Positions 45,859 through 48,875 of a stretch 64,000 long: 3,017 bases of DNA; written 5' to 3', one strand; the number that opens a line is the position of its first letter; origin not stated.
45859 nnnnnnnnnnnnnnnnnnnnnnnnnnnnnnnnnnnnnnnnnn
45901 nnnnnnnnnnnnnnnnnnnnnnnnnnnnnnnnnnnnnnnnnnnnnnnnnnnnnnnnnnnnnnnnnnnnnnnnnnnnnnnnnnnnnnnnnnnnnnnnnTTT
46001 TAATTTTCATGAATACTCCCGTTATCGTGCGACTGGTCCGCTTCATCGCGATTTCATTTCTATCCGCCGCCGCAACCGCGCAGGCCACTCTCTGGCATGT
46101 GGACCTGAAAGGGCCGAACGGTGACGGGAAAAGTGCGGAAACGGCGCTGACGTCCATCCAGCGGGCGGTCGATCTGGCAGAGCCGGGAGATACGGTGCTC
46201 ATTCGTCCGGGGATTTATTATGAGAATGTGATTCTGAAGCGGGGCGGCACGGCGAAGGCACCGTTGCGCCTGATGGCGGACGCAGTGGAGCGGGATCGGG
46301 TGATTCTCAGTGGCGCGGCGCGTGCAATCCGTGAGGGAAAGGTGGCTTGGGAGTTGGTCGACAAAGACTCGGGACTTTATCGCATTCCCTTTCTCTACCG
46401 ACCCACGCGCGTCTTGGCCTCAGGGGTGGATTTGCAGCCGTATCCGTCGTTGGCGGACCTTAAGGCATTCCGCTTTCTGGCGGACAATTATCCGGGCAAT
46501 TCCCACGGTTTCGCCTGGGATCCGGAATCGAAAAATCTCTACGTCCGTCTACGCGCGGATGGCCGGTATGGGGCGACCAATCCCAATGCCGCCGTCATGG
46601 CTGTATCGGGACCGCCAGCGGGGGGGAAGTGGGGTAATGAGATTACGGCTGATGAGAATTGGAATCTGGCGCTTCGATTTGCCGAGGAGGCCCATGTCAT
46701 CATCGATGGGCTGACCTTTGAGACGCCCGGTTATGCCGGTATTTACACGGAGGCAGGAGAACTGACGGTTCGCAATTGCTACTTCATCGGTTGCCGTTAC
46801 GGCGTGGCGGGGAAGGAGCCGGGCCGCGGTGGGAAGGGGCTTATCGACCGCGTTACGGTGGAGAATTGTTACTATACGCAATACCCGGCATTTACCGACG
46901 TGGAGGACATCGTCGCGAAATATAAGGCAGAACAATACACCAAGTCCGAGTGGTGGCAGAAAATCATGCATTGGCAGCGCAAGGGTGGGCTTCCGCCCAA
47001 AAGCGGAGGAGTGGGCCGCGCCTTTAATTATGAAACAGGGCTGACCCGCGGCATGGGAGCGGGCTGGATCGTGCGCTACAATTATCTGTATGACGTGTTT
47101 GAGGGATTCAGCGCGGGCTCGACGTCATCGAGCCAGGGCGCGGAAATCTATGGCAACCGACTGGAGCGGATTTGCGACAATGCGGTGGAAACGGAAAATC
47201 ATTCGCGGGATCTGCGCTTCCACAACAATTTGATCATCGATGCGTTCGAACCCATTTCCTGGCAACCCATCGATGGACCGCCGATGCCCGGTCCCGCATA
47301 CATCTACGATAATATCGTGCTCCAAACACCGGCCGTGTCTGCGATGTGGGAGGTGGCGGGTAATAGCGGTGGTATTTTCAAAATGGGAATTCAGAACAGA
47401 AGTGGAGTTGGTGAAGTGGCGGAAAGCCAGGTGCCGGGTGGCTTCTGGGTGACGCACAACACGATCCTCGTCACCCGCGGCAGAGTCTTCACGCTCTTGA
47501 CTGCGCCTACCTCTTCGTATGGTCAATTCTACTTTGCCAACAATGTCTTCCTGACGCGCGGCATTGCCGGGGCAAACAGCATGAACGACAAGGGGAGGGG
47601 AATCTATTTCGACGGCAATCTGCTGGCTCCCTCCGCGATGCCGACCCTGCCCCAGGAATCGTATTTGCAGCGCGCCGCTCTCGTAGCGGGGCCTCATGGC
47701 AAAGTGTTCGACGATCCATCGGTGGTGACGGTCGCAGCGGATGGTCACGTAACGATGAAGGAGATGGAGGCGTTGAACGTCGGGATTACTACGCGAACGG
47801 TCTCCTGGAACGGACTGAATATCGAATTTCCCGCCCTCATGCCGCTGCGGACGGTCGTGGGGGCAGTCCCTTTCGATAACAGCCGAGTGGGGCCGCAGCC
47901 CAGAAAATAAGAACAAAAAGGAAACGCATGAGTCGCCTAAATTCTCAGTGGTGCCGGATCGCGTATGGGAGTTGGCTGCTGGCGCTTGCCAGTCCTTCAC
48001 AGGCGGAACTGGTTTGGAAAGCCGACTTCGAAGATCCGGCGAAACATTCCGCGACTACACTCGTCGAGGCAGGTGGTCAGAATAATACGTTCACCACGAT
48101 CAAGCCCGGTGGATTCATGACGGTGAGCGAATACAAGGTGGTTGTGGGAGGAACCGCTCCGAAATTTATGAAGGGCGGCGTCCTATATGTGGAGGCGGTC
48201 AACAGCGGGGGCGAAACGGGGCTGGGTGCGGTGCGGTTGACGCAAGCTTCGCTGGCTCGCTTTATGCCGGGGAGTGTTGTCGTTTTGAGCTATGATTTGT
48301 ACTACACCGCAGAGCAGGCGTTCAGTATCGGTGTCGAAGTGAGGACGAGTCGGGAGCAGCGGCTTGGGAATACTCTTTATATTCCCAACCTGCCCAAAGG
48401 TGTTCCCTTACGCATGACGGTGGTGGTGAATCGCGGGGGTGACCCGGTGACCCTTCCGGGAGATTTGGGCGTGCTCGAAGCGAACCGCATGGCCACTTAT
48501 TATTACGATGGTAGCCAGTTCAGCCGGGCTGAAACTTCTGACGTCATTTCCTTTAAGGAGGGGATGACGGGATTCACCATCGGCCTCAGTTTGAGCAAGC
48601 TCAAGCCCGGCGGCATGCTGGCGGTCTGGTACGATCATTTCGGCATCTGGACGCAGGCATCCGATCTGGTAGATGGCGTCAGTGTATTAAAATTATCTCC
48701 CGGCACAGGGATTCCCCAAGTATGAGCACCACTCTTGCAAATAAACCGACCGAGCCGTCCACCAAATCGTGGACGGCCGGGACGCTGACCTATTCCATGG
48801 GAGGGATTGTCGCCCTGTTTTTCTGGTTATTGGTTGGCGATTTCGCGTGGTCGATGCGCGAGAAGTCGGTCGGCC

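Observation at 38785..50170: LacI-centred double operon: a candidate non-Sus glycan capture/utilisation system built from a pseudopilin-like protein, anchored and free lectin-like paralogs, and redox enzymes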

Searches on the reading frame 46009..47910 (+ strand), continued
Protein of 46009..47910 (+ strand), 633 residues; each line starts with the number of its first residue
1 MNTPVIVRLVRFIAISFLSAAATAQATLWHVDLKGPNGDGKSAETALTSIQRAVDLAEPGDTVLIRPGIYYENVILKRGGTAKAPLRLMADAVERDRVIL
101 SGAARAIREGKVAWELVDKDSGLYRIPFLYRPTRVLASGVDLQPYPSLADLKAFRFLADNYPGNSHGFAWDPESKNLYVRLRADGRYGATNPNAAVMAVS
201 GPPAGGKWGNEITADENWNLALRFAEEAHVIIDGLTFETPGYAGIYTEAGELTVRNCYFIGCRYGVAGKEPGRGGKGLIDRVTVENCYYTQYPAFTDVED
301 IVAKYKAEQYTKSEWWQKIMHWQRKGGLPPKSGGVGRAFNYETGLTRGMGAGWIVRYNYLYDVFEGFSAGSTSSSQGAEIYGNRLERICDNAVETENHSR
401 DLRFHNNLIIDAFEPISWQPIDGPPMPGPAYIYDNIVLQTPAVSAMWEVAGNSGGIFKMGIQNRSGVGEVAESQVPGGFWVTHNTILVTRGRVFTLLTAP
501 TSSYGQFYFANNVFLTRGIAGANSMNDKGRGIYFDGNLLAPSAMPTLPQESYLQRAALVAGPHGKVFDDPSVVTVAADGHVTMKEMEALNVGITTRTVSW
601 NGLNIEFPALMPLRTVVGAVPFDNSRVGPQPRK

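Call 91: find_related_loci(query=A6, collection=metagenome_contigs, flank=8000)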
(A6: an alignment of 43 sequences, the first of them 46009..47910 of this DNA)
Query A6 (633 aa) in metagenome_contigs; peptide patterns used: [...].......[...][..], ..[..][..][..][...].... (x = any residue, [..] = any of these).
170 stretches matched a pattern; 38 encode a relative of the query (tblastn E <= 1e-3); 38 distinct loci.
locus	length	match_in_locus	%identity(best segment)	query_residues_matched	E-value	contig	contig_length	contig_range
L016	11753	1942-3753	46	26-622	2e-160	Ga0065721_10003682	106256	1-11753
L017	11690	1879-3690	46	26-622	8e-160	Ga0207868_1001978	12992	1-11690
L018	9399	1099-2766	47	18-572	1e-154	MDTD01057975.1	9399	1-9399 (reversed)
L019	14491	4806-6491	39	13-576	4e-117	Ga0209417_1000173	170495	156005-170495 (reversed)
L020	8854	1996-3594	40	12-540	1e-109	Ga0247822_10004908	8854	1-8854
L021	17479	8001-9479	39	14-501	2e-108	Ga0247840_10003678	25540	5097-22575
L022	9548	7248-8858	37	29-573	1e-107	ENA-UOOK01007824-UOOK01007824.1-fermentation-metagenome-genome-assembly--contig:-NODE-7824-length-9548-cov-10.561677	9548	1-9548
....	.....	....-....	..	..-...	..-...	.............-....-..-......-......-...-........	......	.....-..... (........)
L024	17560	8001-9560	38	49-578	3e-104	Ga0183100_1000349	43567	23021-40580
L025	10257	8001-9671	36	23-573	4e-103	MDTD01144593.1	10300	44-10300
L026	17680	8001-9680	36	14-567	6e-103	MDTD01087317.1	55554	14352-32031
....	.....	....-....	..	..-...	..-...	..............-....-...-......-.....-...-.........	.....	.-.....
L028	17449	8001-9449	40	39-514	3e-102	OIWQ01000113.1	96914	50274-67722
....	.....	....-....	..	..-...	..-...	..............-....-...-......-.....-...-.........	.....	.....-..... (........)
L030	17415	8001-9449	41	39-514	5e-102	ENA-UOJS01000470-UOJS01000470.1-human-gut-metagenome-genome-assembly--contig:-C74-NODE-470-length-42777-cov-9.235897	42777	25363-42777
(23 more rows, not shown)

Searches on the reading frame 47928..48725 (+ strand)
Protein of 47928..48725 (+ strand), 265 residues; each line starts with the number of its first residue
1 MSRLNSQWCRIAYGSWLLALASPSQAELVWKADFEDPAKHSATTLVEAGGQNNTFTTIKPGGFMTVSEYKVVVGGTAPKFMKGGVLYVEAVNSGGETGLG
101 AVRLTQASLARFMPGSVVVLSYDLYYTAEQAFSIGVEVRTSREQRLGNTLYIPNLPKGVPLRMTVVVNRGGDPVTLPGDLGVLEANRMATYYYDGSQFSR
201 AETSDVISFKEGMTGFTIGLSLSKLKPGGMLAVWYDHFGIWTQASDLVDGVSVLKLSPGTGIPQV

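Call 7: search_protein_families(library=pfam, proteins=[window:47928-48725:+], max_evalue=0.01)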
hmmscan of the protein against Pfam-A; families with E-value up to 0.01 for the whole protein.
window:47928-48725:+ (265 aa): 0 families

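Call 8: search_protein_families(library=ncbifam, proteins=[window:47928-48725:+], max_evalue=0.01)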
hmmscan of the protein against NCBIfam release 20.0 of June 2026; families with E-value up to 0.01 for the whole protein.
window:47928-48725:+ (265 aa): 0 families

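Call 12: find_encoding_contigs(protein=window:47928-48725:+, flank=10000, max_places=6)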
Protein window:47928-48725:+ (265 aa): 2 contigs read that carry it; 1 place shown.
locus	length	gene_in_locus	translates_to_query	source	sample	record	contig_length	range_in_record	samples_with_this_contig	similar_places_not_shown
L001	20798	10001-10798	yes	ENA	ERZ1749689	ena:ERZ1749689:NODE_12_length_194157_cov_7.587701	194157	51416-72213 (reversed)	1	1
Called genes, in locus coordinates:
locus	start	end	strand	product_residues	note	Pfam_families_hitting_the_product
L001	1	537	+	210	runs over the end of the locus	-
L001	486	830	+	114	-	-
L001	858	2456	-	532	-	PF03629:SASA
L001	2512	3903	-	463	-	PF01134:GIDA (weak), PF03486:HI0933_like (faint), PF07992:Pyr_redox_2 (weak), PF12831:FAD_oxidored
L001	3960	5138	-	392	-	PF01408:GFO_IDH_MocA, PF22725:GFO_IDH_MocA_C3 (weak)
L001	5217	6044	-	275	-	-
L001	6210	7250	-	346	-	PF00356:LacI, PF13377:Peripla_BP_3 (weak)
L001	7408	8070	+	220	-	PF07963:N_methyl (weak)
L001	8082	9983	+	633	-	PF22842:Pel9A-like_beta_helix (weak), PF13229:Beta_helix (faint)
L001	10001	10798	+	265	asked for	-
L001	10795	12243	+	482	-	PF13347:MFS_2 (weak), PF12832:MFS_1_like (weak), PF07690:MFS_1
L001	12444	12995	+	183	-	-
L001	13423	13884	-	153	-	PF00515:TPR_1 (faint), PF07719:TPR_2 (faint), PF13174:TPR_6 (faint), PF13181:TPR_8 (faint), PF13428:TPR_14 (faint), PF14559:TPR_19 (faint), PF13371:TPR_9 (faint)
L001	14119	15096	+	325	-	PF12706:Lactamase_B_2 (weak), PF07521:RMMBL (weak)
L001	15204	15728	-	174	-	-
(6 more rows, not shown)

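Call 13: find_homologous_proteins(query=window:47928-48725:+)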
Query window:47928-48725:+ (265 aa): 2 proteins with E <= 0.001 among 1537 candidates.
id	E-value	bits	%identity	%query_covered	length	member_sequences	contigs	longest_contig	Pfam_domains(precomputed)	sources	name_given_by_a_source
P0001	9.8e-173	591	100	100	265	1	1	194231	-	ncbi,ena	-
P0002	4.0e-151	520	88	100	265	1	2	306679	-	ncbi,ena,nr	ncbi:MAG: hypothetical protein B9S32_09615 [Verrucomicrobia bacterium Tous-C9LFEB]|nr:MAG: hypotheti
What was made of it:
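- Tried and rejected: The word-index search with Y2 found only itself and one 88% relative (call 13).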

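Call 18: find_encoding_contigs(protein=P0002, flank=10000, max_places=3)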
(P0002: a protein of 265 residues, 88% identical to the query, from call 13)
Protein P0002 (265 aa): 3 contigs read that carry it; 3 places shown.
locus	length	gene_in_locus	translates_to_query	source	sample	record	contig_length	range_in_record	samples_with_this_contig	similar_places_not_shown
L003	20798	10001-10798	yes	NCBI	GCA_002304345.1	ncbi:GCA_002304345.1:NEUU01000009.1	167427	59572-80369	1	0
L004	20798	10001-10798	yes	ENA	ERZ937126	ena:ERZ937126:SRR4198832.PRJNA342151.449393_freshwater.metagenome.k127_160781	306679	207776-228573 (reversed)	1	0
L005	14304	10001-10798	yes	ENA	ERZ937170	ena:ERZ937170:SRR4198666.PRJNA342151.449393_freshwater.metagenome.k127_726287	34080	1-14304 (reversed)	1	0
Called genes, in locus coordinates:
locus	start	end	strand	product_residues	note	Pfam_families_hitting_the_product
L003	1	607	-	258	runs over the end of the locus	PF23023:Anti-Pycsar_Apyc1, PF00753:Lactamase_B (weak), PF12706:Lactamase_B_2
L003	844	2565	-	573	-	PF03629:SASA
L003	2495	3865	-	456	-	PF01946:Thi4 (faint), PF00890:FAD_binding_2 (weak), PF01134:GIDA (weak), PF03486:HI0933_like (faint), PF07992:Pyr_redox_2 (weak), PF12831:FAD_oxidored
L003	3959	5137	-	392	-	PF01408:GFO_IDH_MocA, PF22725:GFO_IDH_MocA_C3 (weak)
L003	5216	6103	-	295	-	-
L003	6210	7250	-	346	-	PF00356:LacI, PF13377:Peripla_BP_3 (weak)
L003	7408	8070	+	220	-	PF07963:N_methyl (weak)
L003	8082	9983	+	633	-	PF22842:Pel9A-like_beta_helix (weak), PF13229:Beta_helix (faint)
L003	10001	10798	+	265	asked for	-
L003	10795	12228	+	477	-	PF13347:MFS_2, PF12832:MFS_1_like, PF07690:MFS_1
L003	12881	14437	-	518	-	PF00501:AMP-binding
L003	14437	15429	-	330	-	-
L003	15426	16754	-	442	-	-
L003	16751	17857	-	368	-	PF11899:DUF3419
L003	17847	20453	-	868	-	PF01326:PPDK_N, PF27448:Rph_4th, PF00391:PEP-utilizers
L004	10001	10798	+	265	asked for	-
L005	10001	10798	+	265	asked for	-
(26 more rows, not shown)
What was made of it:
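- The same nine genes have different flanks in Tous-C9LFEB (calls 12, 18).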

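Call 31: search_protein_representatives(alignment_id=A1)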
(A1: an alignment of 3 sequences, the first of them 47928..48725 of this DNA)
Query: 3 sequences, 265 profile positions. Proteins with E-value up to 0.001 (for the whole library): 59; up to 1e-10: 49; up to 1e-30: 18. The best 59 are listed.
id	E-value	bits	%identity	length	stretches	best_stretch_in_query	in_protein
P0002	7.5e-153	524.1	-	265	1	1-265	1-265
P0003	1.0e-109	382.7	-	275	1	19-264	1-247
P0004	4.3e-72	259.3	-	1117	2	15-263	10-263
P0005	1.5e-56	208.4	-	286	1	13-262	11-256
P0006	8.4e-56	205.9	-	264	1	24-261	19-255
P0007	4.3e-55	203.6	-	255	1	18-262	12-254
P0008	1.3e-54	202.1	-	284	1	12-264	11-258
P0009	5.8e-48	180.2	-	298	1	13-262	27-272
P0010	1.4e-46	175.7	-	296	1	19-264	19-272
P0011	2.6e-46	174.8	-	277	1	12-261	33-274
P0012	9.4e-44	166.4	-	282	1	13-261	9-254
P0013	3.8e-42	161.2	-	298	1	14-261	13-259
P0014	4.6e-42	160.9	-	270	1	12-260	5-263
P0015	4.9e-41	157.5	-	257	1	17-262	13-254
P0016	1.8e-38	149.1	-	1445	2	16-262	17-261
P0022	2.6e-27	112.5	-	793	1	9-264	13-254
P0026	2.9e-26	109.1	-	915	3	3-262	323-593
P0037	2.7e-15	73.1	-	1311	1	18-263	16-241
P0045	1.7e-12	64.0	-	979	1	17-262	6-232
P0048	9.1e-12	61.5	-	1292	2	14-261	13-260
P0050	1.4e-11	60.9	-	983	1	20-260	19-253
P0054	9.4e-07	45.1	-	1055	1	8-258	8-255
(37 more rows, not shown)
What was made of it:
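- Tried and rejected: The exhaustive profile search was needed to find the family (call 31).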

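Call 32: search_protein_families(library=pfam, proteins=[P0004, P0016, P0022, P0026, P0037, P0045, P0048, P0050, P0054], max_evalue=0.001)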
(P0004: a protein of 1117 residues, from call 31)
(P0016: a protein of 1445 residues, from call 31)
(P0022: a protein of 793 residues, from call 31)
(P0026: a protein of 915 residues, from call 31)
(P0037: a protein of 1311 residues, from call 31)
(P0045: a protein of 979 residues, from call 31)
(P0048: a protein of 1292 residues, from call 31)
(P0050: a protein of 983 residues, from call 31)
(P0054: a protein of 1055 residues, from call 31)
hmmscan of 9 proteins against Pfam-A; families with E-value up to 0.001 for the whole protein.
P0004 (1117 aa): 2 families
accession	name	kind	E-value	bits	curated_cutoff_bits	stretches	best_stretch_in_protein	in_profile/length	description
PF13229.12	Beta_helix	-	1.7e-05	24.9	25.9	0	831-921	53-136/158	Right handed beta helix region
PF07602.17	DUF1565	-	0.00024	20.9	20.3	1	519-558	2-40/257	Protein of unknown function (DUF1565)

P0016 (1445 aa): 2 families
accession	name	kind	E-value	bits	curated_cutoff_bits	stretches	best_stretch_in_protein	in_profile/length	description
PF19543.5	GH123_N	-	7.4e-10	37.8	22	1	756-1107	321-670/969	Glycoside hydrolase 123, N-terminal domain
PF14871.12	GHL6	-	2.2e-06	28.3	35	1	1077-1166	45-131/132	Hypothetical glycosyl hydrolase 6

P0022 (793 aa): 0 families

P0026 (915 aa): 1 family
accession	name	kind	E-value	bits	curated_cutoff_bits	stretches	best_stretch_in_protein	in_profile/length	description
PF07589.16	PEP-CTERM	-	1.8e-08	34.5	20.7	3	891-911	3-24/24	PEP-CTERM motif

P0037 (1311 aa): 2 families
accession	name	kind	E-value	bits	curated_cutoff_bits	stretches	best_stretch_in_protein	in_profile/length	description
PF22544.2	HYDIN_VesB_CFA65-like_Ig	-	5.8e-05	23.7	25.5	0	373-447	20-90/100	HYDIN/CFA65/VesB-like, Ig-like domain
PF22076.2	Cep192_D6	-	0.00072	20.2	35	0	1128-1171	27-71/101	Cep192 domain 6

P0045 (979 aa): 1 family
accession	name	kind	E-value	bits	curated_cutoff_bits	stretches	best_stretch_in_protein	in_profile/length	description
PF19773.5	DUF6259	-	1.4e-19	70.8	28.7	1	690-811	167-297/300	Domain of unknown function (DUF6259)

P0048 (1292 aa): 0 families

P0050 (983 aa): 3 families
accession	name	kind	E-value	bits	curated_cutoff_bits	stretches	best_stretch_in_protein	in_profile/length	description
PF19543.5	GH123_N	-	5.3e-21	74.7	22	1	263-631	303-670/969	Glycoside hydrolase 123, N-terminal domain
PF14871.12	GHL6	-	5.4e-05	23.9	35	1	600-688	44-131/132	Hypothetical glycosyl hydrolase 6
PF19773.5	DUF6259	-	0.0001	22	28.7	1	572-705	73-219/300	Domain of unknown function (DUF6259)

P0054 (1055 aa): 0 families
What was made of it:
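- Other fusions join Y to GH123_N, GHL6 or DUF6259 proteins (call 32).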

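Call 49: predict_structure(alignment_id=A4)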
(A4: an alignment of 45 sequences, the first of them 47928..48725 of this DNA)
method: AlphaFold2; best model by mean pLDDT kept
length: 265 residues; sequences in the alignment: 45
mean_pLDDT: 90.6   pTM: 0.87
mean pLDDT of the five models: 90.6, 90.0, 89.2, 89.1, 88.9
residues with pLDDT >= 90: 199; 70-90: 48; 50-70: 17; < 50: 1
segments of 3 or more residues with pLDDT < 50: none
pLDDT, mean of each block of 10 residues (from residue 1): 58 71 74 85 85 95 88 90 94 93 96 94 94 96 95 95 97 96 98 96 92 96 94 97 95 97 85
secondary structure, 60 per line:
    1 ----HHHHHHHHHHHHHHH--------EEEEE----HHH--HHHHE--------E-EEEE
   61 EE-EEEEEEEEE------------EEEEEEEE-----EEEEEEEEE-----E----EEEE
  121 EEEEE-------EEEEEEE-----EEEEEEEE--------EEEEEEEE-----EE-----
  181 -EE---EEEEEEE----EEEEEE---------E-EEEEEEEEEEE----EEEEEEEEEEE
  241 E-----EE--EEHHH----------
elements in order: H5-19 E28-32 H42-45 E57-62 E64-72 E85-92 E98-106 E117-125 E133-139 E145-152 E161-168 E187-193 E198-203 E215-225 E230-241
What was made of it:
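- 47928..48725 (+): Y2: signal peptide + Y beta-sandwich domain, no anchor. AF2 pLDDT 90.6, all-beta (call 49).
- On Carbohydrate-binding modules / ConA-like lectins (for Y): AF2 pLDDT is 90.6 (call 49).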

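Call 53: fold_search(model_id=the predicted structure, library=pdb)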
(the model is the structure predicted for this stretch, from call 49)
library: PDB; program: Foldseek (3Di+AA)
matches with E <= 10: 1636; with E <= 0.001: 52
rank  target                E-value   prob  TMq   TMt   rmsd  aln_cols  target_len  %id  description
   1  8a28_A                2.7e-05  1.00  0.35  0.27   6.6       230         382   13  Structure of the astacin zymogen of LAST-MAM from Limulus polyphemus (released 2022-10-19)
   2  5w6h_A                4.1e-05  1.00  0.37  0.16   6.5       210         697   12  Crystal structure of Bacteriophage CBA120 tailspike protein 4 enzymatically active domain (TSP4dN, orf213) (released 2018-10-24)
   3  2c26                  5.3e-05  1.00  0.36  0.37   9.5       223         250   10  Structural basis for the promiscuous specificity of the carbohydrate- binding modules from the beta-sandwich super famil (released 2005-10-18)
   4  5hca_C                8.6e-05  0.99  0.31  0.31  10.7       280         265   11  Globular Domain of the Entamoeba histolytica calreticulin in complex with glucose (released 2016-08-31)
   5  1of3_A                9.0e-05  1.00  0.37  0.51   9.7       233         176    8  Structural and thermodynamic dissection of specific mannan recognition by a carbohydrate-binding module, TmCBM27 (released 2003-04-17)
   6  1of4_A                1.0e-04  1.00  0.36  0.51   9.8       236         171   10  Structural and thermodynamic dissection of specific mannan recognition by a carbohydrate-binding module, TmCBM27 (released 2003-04-17)
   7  5hca_A                1.0e-04  1.00  0.41  0.41   7.4       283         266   10  Globular Domain of the Entamoeba histolytica calreticulin in complex with glucose (released 2016-08-31)
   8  2pel_A                1.0e-04  1.00  0.35  0.38   8.9       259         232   10  PEANUT LECTIN (released 1996-12-07)
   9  4xup_E                1.2e-04  1.00  0.36  0.52   7.0       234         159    9  Structure of the N-terminal CBM22-1-CBM22-2 tandem domain from Paenibacillus barcinonensis Xyn10C (released 2015-06-03)
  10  5hca_B                1.4e-04  1.00  0.33  0.33   9.4       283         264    9  Globular Domain of the Entamoeba histolytica calreticulin in complex with glucose (released 2016-08-31)
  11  4xup_C                1.5e-04  1.00  0.36  0.53   7.0       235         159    9  Structure of the N-terminal CBM22-1-CBM22-2 tandem domain from Paenibacillus barcinonensis Xyn10C (released 2015-06-03)
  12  4xuo_A                1.5e-04  1.00  0.33  0.49   8.9       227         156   11  Structure of the CBM22-1 xylan-binding domain from Paenibacillus barcinonensis Xyn10C (released 2015-06-03)
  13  1oh4_A                1.6e-04  1.00  0.32  0.44  10.7       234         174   12  Structural and thermodynamic dissection of specific mannan recognition by a carbohydrate-binding module (released 2004-03-16)
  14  8xmz_A                1.7e-04  1.00  0.32  0.54   5.4       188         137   10  Crystal structure of a novel porphyran-binding carbohydrate binding module (released 2024-01-17)
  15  3ffz_B                1.7e-04  1.00  0.34  0.10  10.6       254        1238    8  Domain organization in Clostridium butulinum neurotoxin type E is unique: Its implication in faster translocation (released 2008-12-16)
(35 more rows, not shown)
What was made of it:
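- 47928..48725 (+): Foldseek hits are CBM27, CBM22, CBM16, legume lectins, calreticulin and MAM (call 53).
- Closest known: Beta-sandwich CBMs and concanavalin-A-like lectins. Same: The fold class (call 53).
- Confident beta-sandwich model with CBM and lectin neighbours (calls 49, 53). Fold hits include PL7 alginate lyases and GH131 at E of about 5e-4 (call 53). The top fold hits are CBMs, lectins and MAM domains (call 53).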

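Call 66: search_protein_families(library=ncbifam, proteins=[window:47928-48725:+], max_evalue=10)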
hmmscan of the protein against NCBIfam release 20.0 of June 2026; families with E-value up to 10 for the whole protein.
window:47928-48725:+ (265 aa): 0 families

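Call 89: find_encoding_contigs(protein=P0004, flank=8000, max_places=2)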
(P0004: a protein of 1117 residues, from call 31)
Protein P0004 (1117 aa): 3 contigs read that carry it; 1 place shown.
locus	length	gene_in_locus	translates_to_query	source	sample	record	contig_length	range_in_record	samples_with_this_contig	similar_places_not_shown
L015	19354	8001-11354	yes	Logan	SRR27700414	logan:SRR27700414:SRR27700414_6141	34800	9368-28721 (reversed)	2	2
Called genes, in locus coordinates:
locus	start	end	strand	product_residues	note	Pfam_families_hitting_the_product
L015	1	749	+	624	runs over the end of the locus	PF01229:Glyco_hydro_39, PF25839:Apionate_lact_C (weak)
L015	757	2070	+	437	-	-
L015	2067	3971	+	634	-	PF07940:Hepar_II_III_C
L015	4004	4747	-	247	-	PF10114:PocR, PF12833:HTH_18, PF00165:HTH_AraC (weak)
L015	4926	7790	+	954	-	PF00070:Pyr_redox (faint), PF00890:FAD_binding_2 (weak), PF01266:DAO, PF05834:Lycopene_cycl (weak), PF07992:Pyr_redox_2 (weak), PF12831:FAD_oxidored, PF13450:NAD_binding_8 (weak), PF12831:FAD_oxidored, +4 more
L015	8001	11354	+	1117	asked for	PF22842:Pel9A-like_beta_helix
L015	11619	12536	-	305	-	-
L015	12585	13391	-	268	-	-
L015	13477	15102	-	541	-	PF01229:Glyco_hydro_39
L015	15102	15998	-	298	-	PF00135:COesterase, PF01738:DLH, PF20434:BD-FAE, PF00561:Abhydrolase_1 (faint), PF07859:Abhydrolase_3, PF12146:Hydrolase_4 (faint), PF12697:Abhydrolase_6 (weak), PF00326:Peptidase_S9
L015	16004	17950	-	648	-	PF22842:Pel9A-like_beta_helix (weak), PF13229:Beta_helix (faint)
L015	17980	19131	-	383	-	PF12831:FAD_oxidored, PF13450:NAD_binding_8 (weak)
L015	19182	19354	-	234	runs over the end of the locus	PF07963:N_methyl (weak)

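Call 96: search_solved_structures(query=A4, max_evalue=1)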
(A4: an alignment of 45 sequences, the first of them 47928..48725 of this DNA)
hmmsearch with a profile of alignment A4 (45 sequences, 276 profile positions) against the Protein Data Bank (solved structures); distinct sequences matched with E-value up to 1: 4.
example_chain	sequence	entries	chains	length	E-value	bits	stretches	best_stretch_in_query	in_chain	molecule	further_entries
7pa7_eee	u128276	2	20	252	0.28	13.9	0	72-129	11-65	scFv 29B1 antibody heavy chain | scFv 29B1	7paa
4pxb_A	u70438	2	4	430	0.68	12.7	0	233-257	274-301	Ureidoglycolate hydrolase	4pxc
4pxe_A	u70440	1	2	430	0.69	12.7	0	233-257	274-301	Ureidoglycolate hydrolase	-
6wn1_C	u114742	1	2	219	0.74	12.6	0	62-129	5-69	241242 Fab light chain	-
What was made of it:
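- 47928..48725 (+): No sequence match in PDB, Pfam or NCBIfam (calls 7, 8, 96).
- Closest known: Beta-sandwich CBMs and concanavalin-A-like lectins. Different: No sequence match to any Pfam, NCBIfam or PDB entry (calls 7, 8, 96).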
